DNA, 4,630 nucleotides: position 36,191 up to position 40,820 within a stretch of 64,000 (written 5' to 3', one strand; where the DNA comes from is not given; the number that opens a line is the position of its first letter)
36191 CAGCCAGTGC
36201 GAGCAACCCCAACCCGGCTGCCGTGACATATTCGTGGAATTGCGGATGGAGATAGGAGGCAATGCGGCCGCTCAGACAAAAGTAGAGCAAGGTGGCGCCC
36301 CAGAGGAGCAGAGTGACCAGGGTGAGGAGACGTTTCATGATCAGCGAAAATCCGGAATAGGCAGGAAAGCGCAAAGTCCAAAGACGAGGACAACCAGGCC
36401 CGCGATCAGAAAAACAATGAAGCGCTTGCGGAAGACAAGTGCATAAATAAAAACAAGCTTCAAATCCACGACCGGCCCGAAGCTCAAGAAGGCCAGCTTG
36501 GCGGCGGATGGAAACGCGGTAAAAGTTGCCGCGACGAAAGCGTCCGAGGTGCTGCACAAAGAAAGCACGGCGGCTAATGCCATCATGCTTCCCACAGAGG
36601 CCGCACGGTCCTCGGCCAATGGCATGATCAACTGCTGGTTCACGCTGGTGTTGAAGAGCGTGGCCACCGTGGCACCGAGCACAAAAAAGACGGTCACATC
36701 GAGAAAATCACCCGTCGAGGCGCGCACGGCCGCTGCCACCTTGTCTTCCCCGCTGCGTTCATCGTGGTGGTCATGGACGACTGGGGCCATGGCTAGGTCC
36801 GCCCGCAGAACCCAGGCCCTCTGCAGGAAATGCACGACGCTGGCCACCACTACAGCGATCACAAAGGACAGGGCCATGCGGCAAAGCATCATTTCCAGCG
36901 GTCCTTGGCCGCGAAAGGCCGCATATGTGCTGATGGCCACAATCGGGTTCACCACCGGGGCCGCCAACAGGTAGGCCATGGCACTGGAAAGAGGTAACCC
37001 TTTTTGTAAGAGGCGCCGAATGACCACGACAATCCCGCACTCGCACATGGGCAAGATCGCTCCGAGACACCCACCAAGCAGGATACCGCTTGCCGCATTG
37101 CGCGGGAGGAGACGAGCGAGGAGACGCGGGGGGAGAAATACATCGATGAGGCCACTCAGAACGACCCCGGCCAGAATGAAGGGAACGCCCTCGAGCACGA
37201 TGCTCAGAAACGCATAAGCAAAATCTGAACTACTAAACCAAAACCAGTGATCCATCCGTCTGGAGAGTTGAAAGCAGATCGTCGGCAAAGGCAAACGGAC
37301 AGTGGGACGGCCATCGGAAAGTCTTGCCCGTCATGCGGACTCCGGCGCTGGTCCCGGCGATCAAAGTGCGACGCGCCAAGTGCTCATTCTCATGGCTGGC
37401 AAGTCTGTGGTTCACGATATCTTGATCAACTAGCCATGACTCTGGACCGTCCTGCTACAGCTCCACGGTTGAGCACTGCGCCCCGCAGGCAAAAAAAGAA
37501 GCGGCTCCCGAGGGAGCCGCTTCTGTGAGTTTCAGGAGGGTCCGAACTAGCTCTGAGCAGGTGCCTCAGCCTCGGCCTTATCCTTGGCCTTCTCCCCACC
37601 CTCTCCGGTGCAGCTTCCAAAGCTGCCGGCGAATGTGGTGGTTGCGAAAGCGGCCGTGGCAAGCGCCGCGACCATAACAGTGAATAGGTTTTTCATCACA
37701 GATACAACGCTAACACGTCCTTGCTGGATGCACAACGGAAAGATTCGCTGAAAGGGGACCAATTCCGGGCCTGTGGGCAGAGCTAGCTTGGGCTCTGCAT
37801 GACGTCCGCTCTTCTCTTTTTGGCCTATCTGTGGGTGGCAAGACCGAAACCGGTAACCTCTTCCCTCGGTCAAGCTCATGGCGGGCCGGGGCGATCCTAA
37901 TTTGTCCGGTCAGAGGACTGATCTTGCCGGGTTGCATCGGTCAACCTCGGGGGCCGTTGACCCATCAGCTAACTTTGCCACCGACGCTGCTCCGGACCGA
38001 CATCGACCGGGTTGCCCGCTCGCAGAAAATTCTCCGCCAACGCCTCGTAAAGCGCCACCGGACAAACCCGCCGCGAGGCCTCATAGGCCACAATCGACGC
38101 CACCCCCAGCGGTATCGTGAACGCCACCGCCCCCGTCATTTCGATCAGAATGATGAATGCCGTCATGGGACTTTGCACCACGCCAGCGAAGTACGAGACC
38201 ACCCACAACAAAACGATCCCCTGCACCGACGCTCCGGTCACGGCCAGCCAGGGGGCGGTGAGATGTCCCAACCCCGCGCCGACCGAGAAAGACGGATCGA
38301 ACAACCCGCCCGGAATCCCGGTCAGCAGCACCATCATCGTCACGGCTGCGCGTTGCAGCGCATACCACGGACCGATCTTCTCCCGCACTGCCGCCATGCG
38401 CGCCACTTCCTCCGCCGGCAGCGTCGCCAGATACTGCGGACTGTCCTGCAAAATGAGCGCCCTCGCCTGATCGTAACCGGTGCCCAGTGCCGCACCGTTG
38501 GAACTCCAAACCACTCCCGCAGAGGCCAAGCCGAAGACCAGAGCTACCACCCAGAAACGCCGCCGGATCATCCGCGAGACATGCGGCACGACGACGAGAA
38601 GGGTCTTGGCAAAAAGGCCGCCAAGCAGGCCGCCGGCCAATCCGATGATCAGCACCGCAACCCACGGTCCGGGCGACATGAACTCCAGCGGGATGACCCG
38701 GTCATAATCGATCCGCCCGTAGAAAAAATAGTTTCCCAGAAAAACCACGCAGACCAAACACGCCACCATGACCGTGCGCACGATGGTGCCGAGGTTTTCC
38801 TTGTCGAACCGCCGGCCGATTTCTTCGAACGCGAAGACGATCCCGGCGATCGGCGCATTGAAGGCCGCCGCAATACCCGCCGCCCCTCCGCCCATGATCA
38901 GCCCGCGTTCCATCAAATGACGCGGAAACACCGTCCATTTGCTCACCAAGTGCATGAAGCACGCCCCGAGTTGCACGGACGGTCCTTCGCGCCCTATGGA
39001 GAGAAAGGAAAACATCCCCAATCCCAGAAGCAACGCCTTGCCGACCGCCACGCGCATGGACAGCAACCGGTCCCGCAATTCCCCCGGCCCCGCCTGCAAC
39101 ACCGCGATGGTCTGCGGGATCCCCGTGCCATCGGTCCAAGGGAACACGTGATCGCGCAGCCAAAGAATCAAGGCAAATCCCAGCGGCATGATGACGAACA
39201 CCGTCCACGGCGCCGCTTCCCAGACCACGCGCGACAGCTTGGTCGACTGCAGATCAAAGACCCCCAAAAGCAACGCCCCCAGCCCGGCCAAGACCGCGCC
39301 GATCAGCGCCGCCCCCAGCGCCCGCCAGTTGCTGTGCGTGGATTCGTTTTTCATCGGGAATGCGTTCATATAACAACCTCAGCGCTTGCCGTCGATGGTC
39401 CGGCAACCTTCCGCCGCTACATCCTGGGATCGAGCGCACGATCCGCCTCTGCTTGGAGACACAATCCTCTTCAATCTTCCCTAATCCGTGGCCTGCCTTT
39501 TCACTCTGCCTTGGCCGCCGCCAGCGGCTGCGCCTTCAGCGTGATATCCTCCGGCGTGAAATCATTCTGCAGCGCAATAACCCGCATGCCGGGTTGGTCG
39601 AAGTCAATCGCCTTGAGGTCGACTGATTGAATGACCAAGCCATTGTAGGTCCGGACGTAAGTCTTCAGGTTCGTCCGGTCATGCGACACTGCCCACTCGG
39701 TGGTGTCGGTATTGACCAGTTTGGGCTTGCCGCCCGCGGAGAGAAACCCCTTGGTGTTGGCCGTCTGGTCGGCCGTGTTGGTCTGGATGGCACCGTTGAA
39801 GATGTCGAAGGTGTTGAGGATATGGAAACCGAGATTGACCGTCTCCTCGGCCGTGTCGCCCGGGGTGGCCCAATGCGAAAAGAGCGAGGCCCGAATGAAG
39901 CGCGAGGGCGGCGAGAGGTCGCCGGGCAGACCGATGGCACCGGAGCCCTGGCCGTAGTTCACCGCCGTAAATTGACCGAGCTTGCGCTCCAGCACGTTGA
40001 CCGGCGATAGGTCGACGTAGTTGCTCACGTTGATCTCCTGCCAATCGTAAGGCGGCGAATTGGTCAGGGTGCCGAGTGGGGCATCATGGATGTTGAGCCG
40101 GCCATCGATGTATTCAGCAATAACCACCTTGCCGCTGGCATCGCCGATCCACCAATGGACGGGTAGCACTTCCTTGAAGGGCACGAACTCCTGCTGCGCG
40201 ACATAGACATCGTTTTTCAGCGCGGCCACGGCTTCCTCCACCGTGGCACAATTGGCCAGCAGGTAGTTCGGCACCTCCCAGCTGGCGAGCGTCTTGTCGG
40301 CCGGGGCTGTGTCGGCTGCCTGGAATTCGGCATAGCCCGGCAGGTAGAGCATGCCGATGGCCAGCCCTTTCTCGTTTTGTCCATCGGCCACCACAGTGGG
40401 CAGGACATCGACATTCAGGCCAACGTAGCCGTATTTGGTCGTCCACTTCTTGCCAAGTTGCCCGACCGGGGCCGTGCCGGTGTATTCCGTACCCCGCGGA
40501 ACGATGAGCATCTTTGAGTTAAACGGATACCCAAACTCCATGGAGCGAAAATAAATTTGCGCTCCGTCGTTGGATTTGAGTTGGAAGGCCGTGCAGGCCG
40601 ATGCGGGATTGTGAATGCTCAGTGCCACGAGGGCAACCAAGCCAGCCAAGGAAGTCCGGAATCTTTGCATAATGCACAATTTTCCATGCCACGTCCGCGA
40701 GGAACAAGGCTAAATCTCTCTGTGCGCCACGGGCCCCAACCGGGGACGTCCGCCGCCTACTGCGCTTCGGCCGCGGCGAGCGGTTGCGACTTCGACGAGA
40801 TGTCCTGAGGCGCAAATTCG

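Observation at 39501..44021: Outer-membrane barrel gene followed by three tandem secreted choloylglycine-hydrolase-family paralogues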

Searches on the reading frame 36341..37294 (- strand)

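Call 59: search_protein_families(library=pfam, proteins=[window:36341-37294:-], max_evalue=0.01)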
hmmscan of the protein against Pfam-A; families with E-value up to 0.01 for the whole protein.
window:36341-37294:- (317 aa): 1 family
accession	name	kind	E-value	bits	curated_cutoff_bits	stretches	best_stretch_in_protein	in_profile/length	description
PF03773.19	ArsP_1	-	1.7e-46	159.2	32.3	1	28-305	8-286/294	Predicted permease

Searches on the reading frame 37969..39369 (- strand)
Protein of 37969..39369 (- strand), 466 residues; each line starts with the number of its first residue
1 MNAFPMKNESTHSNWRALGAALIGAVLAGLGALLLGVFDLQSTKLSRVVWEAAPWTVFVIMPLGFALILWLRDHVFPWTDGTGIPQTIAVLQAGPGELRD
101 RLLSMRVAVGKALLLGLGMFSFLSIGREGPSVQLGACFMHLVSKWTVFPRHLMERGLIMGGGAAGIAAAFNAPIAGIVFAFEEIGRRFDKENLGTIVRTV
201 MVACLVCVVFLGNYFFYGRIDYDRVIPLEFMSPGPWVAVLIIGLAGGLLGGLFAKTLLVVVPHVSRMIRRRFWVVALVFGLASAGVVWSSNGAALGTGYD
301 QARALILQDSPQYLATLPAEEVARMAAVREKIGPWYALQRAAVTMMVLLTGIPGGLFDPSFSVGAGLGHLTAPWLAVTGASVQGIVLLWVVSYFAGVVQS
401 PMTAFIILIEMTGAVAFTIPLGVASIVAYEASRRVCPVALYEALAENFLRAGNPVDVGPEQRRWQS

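Call 59: search_protein_families(library=pfam, proteins=[window:37969-39369:-], max_evalue=0.01)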
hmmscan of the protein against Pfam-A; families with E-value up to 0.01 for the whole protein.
window:37969-39369:- (466 aa): 1 family
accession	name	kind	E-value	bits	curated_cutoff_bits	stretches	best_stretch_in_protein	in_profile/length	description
PF00654.25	Voltage_CLC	-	9.4e-68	229.3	24.8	1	64-432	1-345/346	Voltage gated chloride channel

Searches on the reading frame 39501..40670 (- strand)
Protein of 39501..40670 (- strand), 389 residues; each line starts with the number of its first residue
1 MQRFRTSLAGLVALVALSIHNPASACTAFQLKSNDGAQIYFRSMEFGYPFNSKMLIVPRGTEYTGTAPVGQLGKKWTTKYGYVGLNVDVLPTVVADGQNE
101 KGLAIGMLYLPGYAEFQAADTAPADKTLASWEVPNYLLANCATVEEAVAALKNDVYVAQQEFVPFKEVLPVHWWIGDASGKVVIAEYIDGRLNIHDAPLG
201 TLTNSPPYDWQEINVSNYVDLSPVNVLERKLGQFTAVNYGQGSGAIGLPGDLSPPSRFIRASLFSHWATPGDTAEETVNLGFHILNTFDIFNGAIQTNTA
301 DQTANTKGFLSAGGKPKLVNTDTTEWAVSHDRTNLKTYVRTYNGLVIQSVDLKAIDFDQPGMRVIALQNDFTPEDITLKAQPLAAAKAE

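Call 4: search_protein_families(library=ncbifam, proteins=[window:39501-40670:-], max_evalue=0.01)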
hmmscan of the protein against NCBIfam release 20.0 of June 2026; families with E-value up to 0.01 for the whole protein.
window:39501-40670:- (389 aa): 3 families
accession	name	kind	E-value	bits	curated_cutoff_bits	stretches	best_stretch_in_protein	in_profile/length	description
NF038245.1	bile_salt_hydro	equivalog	1.9e-55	188.4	350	1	26-308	2-279/314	choloylglycine hydrolase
NF058572.1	PenVAmdYxeL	equivalog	4.2e-55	187.2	600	1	26-302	2-272/328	penicillin V amidase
NF040521.1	C45_proenzyme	subfamily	1.2e-06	28.1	85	1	22-196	86-228/313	C45 family autoproteolytic acyltransferase/hydrolase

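Call 5: search_protein_families(library=pfam, proteins=[window:39501-40670:-], max_evalue=0.01)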
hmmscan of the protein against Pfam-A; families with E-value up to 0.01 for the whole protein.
window:39501-40670:- (389 aa): 2 families
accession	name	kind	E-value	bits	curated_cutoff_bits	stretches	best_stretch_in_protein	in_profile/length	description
PF02275.23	CBAH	-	2.7e-59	201.8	20.4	1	26-305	1-274/316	Linear amide C-N hydrolases, choloylglycine hydrolase family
PF03417.21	AAT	-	0.0059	16.8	23.2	1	94-154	45-97/225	Acyl-coenzyme A:6-aminopenicillanic acid acyl-transferase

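Call 8: search_solved_structures(query=window:39501-40670:-, max_evalue=0.00001, show_alignments=1)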
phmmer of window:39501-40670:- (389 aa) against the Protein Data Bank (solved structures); distinct sequences matched with E-value up to 0.00001: 31.
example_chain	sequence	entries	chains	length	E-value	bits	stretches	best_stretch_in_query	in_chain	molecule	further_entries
2bjf_A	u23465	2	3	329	3.5e-43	151.2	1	26-301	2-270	CHOLOYLGLYCINE HYDROLASE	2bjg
2rlc_A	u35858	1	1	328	5.8e-43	150.5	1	26-301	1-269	Choloylglycine hydrolase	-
2rf8_A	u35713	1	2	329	3e-42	148.2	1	27-301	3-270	Choloylglycine hydrolase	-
2rg2_A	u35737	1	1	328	5.5e-42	147.3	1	26-301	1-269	Choloylglycine hydrolase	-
2oqc_A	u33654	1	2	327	1.3e-38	136.2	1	26-298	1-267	Penicillin V acylase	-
3pva_A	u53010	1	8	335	9.5e-37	130.1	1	26-300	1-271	PROTEIN (PENICILLIN V ACYLASE)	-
2iwm_A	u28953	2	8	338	2.4e-36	128.8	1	28-300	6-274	PENICILLIN ACYLASE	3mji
2z71_A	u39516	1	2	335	3.5e-36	128.2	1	29-300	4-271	Penicillin acylase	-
2quy_A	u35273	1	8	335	8.5e-36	127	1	26-300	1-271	Penicillin acylase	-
8esi_A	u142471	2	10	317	2.9e-33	118.6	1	26-311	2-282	Conjugated bile acid hydrolase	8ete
2hez_A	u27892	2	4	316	4.6e-33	118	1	26-311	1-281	Bile salt hydrolase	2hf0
2pva_A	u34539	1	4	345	4.7e-32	114.6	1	26-300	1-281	PENICILLIN V ACYLASE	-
8vrx_A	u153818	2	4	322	7.4e-31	110.7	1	26-301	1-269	Bile Salt Hydrolase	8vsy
7sve_A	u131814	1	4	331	5.5e-29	104.5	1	39-293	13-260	Choloylglycine hydrolase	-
6a8t_A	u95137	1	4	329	7.2e-29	104.1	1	26-293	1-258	Bile salt hydrolase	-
5j9r_A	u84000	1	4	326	4.2e-24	88.5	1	26-211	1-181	Choloylglycine hydrolase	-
4wl2_A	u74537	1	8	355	5.3e-20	75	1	34-222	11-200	Putative exported choloylglycine hydrolase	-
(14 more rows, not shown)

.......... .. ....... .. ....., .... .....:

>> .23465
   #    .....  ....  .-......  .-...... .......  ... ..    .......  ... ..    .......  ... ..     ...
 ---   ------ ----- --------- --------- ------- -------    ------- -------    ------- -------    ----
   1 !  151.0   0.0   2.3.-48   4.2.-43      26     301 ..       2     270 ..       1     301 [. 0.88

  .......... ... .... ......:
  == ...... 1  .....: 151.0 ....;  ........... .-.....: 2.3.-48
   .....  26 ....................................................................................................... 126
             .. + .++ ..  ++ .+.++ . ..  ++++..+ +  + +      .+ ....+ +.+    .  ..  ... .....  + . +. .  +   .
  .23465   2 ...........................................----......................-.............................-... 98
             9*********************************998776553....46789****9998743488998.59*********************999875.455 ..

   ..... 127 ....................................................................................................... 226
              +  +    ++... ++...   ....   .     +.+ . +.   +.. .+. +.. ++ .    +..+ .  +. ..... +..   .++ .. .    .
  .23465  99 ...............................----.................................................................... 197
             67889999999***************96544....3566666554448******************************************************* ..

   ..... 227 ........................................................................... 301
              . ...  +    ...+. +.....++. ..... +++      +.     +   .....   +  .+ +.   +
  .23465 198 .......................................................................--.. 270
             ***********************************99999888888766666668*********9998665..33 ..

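Call 34: search_protein_representatives(alignment_id=A2)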
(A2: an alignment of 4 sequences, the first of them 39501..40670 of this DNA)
Query: 4 sequences, 382 profile positions. Proteins with E-value up to 0.001 (for the whole library): 6453; up to 1e-10: 3667; up to 1e-30: 1227. The best 150 are listed.
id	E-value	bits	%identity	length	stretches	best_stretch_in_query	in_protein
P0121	1.4e-115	402.9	-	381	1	14-375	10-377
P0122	1.3e-103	363.6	-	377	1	15-364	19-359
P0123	1.7e-103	363.2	-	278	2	8-221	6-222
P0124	2.5e-103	362.6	-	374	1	5-373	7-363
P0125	4.5e-100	351.9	-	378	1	14-377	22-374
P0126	9.0e-100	350.9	-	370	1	9-369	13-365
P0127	3.9e-99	348.8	-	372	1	11-376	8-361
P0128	2.3e-98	346.3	-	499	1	8-365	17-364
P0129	3.3e-98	345.8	-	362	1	11-369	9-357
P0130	5.1e-97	341.9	-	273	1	2-223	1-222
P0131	2.6e-96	339.6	-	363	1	13-365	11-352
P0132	2.8e-96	339.4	-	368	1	7-366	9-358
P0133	3.4e-96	339.1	-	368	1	14-371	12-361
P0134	5.8e-96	338.4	-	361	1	10-358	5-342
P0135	6.4e-96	338.2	-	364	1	10-371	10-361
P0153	4.6e-91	322.3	-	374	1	26-366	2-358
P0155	8.6e-91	321.4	-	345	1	26-365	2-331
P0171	2.7e-86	306.6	-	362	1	26-358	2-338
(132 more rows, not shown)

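Call 43: list_cluster_members(proteins=[P0121, P0122, P0124, P0125, P0126, P0127, P0129, P0153, P0155, P0171])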
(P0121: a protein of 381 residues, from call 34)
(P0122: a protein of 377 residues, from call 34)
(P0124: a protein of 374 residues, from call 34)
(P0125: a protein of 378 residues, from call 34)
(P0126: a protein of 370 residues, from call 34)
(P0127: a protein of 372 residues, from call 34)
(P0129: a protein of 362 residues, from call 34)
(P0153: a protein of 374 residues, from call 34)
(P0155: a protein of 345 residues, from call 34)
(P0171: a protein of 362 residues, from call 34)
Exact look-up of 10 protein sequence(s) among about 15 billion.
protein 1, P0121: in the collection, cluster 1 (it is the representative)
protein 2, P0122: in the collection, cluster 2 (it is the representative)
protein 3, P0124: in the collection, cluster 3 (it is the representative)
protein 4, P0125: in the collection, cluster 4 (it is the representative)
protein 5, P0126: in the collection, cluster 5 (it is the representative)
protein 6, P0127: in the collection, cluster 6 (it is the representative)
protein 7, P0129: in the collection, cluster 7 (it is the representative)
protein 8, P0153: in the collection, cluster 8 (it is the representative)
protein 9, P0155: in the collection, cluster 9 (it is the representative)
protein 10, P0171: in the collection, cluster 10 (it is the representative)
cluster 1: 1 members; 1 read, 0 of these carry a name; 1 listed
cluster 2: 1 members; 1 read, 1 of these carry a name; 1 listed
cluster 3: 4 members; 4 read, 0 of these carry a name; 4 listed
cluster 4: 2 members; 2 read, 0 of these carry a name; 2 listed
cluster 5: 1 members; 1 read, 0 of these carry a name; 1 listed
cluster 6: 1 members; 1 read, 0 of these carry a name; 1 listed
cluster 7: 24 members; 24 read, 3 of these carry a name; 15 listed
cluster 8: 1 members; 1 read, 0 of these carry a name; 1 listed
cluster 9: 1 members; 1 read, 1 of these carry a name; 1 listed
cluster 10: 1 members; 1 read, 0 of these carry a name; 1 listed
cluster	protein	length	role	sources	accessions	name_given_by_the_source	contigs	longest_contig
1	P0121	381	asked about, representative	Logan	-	-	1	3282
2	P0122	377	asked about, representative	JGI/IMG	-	choloylglycine hydrolase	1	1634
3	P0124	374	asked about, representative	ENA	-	-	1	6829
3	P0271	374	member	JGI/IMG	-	-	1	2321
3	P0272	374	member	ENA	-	-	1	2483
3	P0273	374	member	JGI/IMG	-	-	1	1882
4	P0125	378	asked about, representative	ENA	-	-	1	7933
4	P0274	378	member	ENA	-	-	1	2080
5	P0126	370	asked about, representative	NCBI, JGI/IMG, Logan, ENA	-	-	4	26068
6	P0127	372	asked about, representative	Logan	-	-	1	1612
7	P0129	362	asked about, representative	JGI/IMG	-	-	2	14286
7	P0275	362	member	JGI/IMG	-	choloylglycine hydrolase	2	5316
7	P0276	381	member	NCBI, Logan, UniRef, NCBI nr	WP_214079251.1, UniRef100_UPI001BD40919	linear amide C-N hydrolase [Mesotoga sp.] | linear amide C-N hydrolase n=1 Tax=Mesotoga sp. TaxID=2053577 RepID=UPI001BD40919 | choloylglycine hydrolase family protein [Mesotoga sp.]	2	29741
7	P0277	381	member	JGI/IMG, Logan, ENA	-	choloylglycine hydrolase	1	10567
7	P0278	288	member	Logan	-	-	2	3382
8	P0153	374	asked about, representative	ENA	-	-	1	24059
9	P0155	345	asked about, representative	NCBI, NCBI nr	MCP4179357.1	MAG: choloylglycine hydrolase family protein [bacterium] | choloylglycine hydrolase family protein [bacterium]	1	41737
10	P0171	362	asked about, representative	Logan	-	-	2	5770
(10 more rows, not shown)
